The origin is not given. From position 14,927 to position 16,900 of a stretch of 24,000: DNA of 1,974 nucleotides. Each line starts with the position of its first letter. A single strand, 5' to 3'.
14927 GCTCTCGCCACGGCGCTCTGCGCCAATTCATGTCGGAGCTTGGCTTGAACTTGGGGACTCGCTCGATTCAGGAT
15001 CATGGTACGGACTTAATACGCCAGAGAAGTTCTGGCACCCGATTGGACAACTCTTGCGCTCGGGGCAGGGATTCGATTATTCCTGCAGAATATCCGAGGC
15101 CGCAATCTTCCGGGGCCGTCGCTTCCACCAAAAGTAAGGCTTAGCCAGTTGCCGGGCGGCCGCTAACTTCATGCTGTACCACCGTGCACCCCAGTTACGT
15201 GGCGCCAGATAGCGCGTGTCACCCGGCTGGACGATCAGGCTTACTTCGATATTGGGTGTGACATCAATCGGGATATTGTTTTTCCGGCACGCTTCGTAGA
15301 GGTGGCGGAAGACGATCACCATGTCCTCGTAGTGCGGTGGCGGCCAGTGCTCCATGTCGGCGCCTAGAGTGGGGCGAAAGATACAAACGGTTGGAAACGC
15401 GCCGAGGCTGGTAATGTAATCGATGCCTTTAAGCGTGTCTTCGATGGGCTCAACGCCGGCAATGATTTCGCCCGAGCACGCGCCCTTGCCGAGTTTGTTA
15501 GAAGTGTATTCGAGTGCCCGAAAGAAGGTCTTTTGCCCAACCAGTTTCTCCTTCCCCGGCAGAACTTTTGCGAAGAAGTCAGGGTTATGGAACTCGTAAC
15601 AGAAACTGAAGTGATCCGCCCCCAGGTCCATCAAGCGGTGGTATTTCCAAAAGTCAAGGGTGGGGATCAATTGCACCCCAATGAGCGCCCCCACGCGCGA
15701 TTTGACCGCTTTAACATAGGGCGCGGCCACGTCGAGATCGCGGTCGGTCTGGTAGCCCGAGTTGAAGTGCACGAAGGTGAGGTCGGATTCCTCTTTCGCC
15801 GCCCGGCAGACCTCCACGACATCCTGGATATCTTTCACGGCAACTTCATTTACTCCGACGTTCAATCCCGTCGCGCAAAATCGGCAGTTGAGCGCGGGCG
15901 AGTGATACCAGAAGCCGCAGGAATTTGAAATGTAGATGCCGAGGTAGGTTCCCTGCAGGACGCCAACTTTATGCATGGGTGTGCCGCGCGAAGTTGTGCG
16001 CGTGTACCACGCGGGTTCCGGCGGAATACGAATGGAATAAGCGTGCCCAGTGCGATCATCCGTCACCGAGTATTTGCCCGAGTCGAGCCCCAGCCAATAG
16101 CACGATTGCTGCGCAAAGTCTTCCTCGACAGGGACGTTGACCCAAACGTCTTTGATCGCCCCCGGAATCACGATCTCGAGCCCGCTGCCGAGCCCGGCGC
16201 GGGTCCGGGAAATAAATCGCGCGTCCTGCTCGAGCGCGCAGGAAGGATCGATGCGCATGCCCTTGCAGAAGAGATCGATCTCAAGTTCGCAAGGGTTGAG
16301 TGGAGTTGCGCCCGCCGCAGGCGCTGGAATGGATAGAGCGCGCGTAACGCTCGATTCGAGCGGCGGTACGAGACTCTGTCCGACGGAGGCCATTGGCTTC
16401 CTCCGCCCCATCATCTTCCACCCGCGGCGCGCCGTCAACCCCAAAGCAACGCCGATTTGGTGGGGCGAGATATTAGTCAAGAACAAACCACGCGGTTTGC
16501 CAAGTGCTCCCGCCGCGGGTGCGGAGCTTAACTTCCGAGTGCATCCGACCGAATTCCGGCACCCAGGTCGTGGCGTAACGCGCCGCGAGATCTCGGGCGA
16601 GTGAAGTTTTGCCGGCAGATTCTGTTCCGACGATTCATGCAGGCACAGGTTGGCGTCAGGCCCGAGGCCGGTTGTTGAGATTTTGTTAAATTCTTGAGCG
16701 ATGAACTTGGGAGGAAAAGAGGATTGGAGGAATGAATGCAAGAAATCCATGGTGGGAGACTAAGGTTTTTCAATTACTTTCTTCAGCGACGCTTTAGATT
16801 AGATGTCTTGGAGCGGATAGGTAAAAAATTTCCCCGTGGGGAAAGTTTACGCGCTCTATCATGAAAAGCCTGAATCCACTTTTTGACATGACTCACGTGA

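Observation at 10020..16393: Six-gene same-strand block combining polyprenol-kinase fusion, UbiA prenyltransferase, SDR and two radical-SAM-type enzymes: candidate uncharacterised isoprenoid/prenyl-lipid pathway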

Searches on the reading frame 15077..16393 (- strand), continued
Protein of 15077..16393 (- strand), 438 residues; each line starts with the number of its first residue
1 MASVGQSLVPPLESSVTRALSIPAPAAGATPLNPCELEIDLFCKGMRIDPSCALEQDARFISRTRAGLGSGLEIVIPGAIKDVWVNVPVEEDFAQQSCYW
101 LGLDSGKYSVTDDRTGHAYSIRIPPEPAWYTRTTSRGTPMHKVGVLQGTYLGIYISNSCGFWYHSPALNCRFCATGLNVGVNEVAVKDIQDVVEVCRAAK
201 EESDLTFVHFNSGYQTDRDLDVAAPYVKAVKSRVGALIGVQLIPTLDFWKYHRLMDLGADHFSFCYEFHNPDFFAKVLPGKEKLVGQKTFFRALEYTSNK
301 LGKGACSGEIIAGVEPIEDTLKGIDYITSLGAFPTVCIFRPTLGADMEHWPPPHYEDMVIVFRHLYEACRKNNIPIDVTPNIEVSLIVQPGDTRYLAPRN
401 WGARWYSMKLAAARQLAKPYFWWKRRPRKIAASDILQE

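Call 96: fold_search(model_id=the predicted structure, library=pdb)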
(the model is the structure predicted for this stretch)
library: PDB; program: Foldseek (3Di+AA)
matches with E <= 10: 1107; with E <= 0.001: 19
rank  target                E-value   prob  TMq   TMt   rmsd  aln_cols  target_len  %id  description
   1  6fd2_A                5.5e-06  1.00  0.32  0.31  12.3       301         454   17  Radical SAM 1,2-diol dehydratase AprD4 in complex with its substrate paromamine (released 2018-01-17)
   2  3cix                  1.3e-05  1.00  0.40  0.49  13.6       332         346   16  X-RAY structure of the [FeFe]-hydrogenase maturase HydE from thermotoga maritima in complex with thiocyanate (released 2008-04-08)
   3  3iiz                  2.2e-05  1.00  0.40  0.49  12.3       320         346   16  X-ray structure of the FeFe-hydrogenase maturase HydE from T. maritima in complex with S-adenosyl-L-methionine (released 2009-09-22)
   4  9ccb                  2.5e-05  1.00  0.41  0.43  11.9       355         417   12  X-ray crystal structure of methyl-coenzyme M reductase glutamine methylase (MgmA) from Methanothermobacter marburgensis  (released 2025-01-01)
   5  3ciw                  3.0e-05  1.00  0.41  0.50  12.0       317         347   15  X-RAY structure of the [FeFe]-hydrogenase maturase HydE from thermotoga maritima (released 2008-04-08)
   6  5few                  7.6e-05  1.00  0.39  0.49  11.1       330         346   15  HydE from T. maritima in complex with S-adenosyl-L-cysteine (final product) (released 2016-04-06)
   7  7o1p                  8.5e-05  1.00  0.39  0.50  13.0       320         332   16  [FeFe]-hydrogenase maturase HydE from T. Maritima (C-ter stretch absent) (released 2021-05-26)
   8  5fep                  1.4e-04  1.00  0.40  0.49  12.5       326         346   15  HydE from T. maritima in complex with (2R,4R)-MeTDA (released 2016-04-06)
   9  8trw_A                2.6e-04  1.00  0.39  0.55   9.8       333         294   15  Structure of human LIAS (released 2025-06-11)
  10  5exk_E                2.7e-04  1.00  0.40  0.55   9.2       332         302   13  Crystal structure of M. tuberculosis lipoyl synthase with 6-thiooctanoyl peptide intermediate (released 2016-08-10)
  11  8tsk_B                3.9e-04  1.00  0.38  0.54   7.4       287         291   14  Structure of human LIAS in the presence of 5'-deoxyadenosine and octanoyl-modified peptide (released 2025-06-11)
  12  6wtf_A                4.4e-04  1.00  0.33  0.27  10.1       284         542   13  Structure of radical S-adenosylmethionine methyltransferase, TsrM, from Kitasatospora setae with tryptophan substrate  (released 2020-12-23)
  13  4u0p                  4.6e-04  1.00  0.37  0.55   4.1       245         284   13  The Crystal Structure of Lipoyl Synthase in Complex with S-Adenosyl Homocysteine (released 2014-08-20)
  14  8kc8                  5.2e-04  1.00  0.27  0.47   9.8       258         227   15  De novo design protein -T11 (released 2024-08-07)
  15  6efn                  5.5e-04  1.00  0.36  0.41   4.7       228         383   11  Structure of a RiPP maturase, SkfB (released 2018-10-24)
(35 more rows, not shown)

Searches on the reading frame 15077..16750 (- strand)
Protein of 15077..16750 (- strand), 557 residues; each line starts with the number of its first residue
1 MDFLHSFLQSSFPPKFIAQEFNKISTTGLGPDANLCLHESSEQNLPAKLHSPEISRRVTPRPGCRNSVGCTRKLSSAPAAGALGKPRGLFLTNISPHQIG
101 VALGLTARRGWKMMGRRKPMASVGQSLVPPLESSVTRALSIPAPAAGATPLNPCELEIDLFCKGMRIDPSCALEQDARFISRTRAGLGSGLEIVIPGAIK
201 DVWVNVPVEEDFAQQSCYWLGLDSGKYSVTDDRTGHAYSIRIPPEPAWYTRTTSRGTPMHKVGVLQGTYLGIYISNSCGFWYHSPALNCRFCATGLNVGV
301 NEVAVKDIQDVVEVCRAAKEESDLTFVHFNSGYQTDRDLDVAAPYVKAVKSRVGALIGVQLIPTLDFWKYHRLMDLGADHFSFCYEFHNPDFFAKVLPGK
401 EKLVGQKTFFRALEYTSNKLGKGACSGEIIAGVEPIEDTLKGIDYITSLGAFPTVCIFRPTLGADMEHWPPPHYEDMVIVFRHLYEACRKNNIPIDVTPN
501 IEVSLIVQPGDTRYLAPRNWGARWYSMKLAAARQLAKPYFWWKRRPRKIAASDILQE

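Call 4: search_protein_families(library=pfam, proteins=[window:15077-16750:-], max_evalue=0.01)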
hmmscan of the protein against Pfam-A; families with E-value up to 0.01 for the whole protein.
window:15077-16750:- (557 aa): 0 families

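Call 5: search_protein_families(library=ncbifam, proteins=[window:15077-16750:-], max_evalue=0.01)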
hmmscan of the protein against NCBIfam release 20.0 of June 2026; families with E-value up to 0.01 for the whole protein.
window:15077-16750:- (557 aa): 2 families
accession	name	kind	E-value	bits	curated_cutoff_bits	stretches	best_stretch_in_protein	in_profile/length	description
NF045502.1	variant_rSAM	domain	2.4e-54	184.7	125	1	153-490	4-357/357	radical SAM protein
TIGR04043.1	rSAM_MSMEG_0568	hypoth_equivalog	2.6e-28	99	303.7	1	199-493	34-332/354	MSMEG_0568 family radical SAM protein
